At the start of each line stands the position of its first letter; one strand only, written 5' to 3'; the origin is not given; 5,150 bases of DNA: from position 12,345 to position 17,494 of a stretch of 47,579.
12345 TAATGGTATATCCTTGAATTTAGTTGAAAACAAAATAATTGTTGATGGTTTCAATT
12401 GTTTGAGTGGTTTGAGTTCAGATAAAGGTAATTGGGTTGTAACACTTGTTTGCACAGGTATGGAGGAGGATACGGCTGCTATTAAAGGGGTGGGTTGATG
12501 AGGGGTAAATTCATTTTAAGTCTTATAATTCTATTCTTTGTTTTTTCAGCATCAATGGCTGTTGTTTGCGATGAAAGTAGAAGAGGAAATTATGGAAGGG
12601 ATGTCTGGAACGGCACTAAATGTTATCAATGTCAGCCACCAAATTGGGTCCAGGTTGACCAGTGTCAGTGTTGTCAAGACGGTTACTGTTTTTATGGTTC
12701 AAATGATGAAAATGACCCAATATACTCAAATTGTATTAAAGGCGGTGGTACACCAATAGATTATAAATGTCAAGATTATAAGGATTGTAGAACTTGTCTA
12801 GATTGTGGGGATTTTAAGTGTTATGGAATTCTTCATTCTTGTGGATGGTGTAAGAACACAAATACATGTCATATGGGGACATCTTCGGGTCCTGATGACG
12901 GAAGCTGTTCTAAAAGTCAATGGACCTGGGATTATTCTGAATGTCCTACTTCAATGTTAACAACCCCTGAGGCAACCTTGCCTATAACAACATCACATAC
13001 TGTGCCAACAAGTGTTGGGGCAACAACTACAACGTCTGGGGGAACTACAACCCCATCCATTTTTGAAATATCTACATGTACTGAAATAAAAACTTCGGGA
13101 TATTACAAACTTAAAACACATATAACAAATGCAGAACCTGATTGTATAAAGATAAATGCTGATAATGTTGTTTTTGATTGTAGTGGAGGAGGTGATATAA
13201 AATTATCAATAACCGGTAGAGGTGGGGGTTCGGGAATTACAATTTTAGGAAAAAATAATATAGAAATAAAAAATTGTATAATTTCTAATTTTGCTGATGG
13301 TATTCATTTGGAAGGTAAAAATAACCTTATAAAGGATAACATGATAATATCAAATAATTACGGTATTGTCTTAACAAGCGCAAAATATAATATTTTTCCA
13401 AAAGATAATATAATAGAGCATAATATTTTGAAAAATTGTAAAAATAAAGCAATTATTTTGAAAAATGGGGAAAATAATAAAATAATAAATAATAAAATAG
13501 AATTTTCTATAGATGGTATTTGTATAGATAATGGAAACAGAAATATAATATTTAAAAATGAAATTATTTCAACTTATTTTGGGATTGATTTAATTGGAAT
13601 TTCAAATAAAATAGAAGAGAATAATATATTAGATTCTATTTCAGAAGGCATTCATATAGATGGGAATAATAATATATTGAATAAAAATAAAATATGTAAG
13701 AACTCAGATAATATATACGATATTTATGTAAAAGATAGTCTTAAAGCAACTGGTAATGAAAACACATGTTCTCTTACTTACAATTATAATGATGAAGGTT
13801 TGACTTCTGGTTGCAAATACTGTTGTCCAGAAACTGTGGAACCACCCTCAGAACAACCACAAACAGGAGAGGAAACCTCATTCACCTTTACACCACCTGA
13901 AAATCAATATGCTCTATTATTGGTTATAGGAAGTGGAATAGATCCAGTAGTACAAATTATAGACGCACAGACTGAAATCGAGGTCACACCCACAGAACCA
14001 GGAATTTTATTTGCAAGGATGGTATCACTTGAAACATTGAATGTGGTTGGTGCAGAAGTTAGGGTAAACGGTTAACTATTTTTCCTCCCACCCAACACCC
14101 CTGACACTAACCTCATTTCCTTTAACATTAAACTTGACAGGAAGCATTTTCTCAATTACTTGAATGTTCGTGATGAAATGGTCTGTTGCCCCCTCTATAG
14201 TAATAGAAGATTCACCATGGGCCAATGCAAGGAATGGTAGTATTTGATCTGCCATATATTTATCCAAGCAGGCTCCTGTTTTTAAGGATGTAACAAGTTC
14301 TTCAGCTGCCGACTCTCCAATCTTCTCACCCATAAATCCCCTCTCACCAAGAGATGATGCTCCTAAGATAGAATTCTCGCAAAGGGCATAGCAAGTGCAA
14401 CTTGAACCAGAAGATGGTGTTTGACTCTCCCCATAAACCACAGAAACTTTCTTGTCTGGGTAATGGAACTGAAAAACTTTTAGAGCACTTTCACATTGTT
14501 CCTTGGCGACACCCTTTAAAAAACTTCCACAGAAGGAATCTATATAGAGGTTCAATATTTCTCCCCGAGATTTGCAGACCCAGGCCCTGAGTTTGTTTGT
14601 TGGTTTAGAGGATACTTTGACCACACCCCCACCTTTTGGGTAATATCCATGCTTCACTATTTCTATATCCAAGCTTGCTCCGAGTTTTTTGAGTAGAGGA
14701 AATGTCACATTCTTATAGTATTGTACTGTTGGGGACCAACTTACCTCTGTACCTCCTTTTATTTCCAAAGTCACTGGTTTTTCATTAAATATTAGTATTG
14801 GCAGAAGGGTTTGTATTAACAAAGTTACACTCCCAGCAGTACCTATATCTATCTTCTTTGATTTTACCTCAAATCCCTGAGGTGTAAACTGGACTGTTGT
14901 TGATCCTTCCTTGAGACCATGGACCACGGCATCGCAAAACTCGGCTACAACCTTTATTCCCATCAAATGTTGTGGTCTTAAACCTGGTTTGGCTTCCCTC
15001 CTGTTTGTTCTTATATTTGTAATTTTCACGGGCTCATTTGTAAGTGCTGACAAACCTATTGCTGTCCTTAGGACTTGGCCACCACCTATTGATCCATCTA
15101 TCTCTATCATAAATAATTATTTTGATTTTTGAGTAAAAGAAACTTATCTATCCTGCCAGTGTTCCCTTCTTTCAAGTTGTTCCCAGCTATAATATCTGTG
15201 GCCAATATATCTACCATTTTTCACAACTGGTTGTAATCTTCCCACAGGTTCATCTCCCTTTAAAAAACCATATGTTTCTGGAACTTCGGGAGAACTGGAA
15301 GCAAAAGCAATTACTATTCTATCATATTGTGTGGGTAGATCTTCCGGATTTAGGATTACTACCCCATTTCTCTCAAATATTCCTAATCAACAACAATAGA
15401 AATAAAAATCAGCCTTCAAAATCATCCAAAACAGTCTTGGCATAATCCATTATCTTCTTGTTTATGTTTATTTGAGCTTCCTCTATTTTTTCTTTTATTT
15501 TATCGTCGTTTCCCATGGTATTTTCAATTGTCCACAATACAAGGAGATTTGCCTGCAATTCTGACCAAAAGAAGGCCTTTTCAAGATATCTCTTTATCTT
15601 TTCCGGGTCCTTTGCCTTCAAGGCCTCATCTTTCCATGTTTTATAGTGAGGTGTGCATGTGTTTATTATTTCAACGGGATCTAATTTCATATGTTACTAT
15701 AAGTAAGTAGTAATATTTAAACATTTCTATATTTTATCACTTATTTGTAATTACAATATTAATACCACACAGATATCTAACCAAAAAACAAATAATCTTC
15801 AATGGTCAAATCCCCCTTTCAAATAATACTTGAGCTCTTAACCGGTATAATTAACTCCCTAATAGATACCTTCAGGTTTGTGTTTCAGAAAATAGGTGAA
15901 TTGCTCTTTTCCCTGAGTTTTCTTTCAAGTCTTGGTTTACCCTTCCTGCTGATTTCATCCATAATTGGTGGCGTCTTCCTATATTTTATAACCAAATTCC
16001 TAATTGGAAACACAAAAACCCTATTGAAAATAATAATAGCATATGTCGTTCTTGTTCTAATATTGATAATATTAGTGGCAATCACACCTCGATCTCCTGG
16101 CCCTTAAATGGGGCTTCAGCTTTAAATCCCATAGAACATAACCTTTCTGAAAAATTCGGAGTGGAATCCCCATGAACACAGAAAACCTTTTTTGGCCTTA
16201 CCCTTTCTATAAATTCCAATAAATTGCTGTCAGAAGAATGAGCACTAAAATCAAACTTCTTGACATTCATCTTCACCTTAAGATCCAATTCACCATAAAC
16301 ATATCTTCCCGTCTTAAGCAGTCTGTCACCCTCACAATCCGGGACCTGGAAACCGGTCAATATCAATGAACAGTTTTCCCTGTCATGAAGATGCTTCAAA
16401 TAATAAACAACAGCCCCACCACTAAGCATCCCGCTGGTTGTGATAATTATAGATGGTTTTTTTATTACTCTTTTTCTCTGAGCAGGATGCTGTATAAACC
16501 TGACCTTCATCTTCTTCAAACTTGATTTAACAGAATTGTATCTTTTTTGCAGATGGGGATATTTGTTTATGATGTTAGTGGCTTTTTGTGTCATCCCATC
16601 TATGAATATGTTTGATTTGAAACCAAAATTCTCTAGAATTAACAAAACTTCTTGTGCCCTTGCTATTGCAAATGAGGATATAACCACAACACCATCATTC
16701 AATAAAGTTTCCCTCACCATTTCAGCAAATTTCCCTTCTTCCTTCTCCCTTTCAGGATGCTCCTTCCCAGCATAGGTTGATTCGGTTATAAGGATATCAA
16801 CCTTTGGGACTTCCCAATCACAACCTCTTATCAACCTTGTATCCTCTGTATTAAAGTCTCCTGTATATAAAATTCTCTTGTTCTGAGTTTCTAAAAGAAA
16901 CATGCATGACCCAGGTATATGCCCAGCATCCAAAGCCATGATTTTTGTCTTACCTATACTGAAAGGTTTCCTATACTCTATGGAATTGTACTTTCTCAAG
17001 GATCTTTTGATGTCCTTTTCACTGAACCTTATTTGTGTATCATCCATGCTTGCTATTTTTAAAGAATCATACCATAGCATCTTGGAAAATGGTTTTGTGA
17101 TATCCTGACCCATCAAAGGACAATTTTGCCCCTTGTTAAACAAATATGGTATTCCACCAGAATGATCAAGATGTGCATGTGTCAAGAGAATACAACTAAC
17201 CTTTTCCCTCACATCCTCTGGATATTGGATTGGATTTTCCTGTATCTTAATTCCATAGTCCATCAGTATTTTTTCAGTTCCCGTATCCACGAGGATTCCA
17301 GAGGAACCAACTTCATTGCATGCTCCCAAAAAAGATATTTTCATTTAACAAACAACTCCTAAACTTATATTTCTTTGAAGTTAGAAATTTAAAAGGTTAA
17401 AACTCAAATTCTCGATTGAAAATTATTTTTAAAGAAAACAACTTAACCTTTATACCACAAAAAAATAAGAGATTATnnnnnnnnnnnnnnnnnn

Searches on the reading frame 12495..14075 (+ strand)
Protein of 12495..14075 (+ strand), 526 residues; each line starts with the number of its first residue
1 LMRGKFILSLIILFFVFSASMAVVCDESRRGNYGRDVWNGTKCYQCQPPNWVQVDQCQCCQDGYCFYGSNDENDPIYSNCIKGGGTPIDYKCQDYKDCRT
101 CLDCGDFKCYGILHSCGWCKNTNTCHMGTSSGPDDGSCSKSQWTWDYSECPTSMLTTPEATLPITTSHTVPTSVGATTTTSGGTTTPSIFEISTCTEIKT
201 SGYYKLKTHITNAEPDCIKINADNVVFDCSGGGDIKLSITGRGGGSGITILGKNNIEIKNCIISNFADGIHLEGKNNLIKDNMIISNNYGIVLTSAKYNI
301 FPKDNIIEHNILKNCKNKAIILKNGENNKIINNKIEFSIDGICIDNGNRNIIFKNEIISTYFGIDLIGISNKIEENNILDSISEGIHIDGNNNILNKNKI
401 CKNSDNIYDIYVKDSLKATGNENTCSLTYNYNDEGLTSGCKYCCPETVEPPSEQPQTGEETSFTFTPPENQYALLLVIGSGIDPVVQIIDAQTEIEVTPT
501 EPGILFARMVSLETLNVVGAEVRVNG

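Call 60: search_protein_families(library=pfam, proteins=[window:12495-14075:+], max_evalue=0.00001)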
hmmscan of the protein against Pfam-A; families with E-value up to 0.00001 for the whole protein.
window:12495-14075:+ (526 aa): 2 families
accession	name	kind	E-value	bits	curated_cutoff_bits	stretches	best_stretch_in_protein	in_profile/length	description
PF05048.19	NosD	-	3.6e-15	56.4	23.6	1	241-378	34-169/212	Periplasmic copper-binding protein (NosD)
PF13229.12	Beta_helix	-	1.7e-13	50.9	25.9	2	222-335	23-134/158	Right handed beta helix region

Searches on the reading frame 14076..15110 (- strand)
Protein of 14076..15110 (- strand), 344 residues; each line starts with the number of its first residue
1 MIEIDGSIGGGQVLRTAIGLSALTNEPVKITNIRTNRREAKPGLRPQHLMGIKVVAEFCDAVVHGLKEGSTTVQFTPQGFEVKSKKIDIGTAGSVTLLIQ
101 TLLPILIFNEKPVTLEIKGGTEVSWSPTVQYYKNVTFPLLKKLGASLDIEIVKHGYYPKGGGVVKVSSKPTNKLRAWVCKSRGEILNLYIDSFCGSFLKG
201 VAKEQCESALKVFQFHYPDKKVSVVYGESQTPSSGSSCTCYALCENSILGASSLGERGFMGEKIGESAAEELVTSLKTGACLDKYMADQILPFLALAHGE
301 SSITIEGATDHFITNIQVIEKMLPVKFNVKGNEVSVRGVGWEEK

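Call 61: search_protein_families(library=pfam, proteins=[window:14076-15110:-], max_evalue=0.00001)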
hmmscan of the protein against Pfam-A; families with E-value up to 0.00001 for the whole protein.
window:14076-15110:- (344 aa): 2 families
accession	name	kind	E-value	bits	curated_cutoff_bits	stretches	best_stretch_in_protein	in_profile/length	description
PF01137.26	RTC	-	9.6e-79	264.1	27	1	9-329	4-221/221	RNA 3'-terminal phosphate cyclase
PF05189.18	RTC_insert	-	3.3e-11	43.9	23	1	181-276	2-101/102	RNA 3'-terminal phosphate cyclase (RTC), insert domain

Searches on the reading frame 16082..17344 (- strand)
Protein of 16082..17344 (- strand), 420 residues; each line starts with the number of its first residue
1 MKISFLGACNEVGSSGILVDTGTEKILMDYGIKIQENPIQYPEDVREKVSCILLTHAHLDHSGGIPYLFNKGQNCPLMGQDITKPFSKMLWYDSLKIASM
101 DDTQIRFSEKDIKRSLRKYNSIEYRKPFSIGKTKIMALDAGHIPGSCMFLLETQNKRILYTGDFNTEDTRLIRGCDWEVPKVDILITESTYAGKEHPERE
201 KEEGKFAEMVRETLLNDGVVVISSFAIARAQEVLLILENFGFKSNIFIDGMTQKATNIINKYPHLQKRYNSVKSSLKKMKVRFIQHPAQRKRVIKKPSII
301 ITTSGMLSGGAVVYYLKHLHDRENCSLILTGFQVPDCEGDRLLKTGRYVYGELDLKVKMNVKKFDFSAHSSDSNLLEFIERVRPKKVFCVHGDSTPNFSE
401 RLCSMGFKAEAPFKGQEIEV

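Call 60: search_protein_families(library=pfam, proteins=[window:16082-17344:-], max_evalue=0.00001)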
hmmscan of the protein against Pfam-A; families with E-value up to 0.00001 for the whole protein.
window:16082-17344:- (420 aa): 5 families
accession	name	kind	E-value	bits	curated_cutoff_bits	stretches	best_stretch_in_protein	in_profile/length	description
PF10996.14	Beta-Casp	-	8.3e-18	65.5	27.7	1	230-342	1-120/120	Beta-Casp domain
PF16661.11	Lactamase_B_6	-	1.7e-16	60.6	27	1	21-177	4-175/193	Metallo-beta-lactamase superfamily domain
PF00753.33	Lactamase_B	-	6.1e-12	46.3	22.7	1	15-165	16-151/196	Metallo-beta-lactamase superfamily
PF07521.17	RMMBL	-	1e-11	45.1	21.6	1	355-407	2-58/63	Zn-dependent metallo-hydrolase RNA specificity domain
PF12706.13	Lactamase_B_2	-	5.9e-10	39.5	27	1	17-196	3-171/200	Beta-lactamase superfamily domain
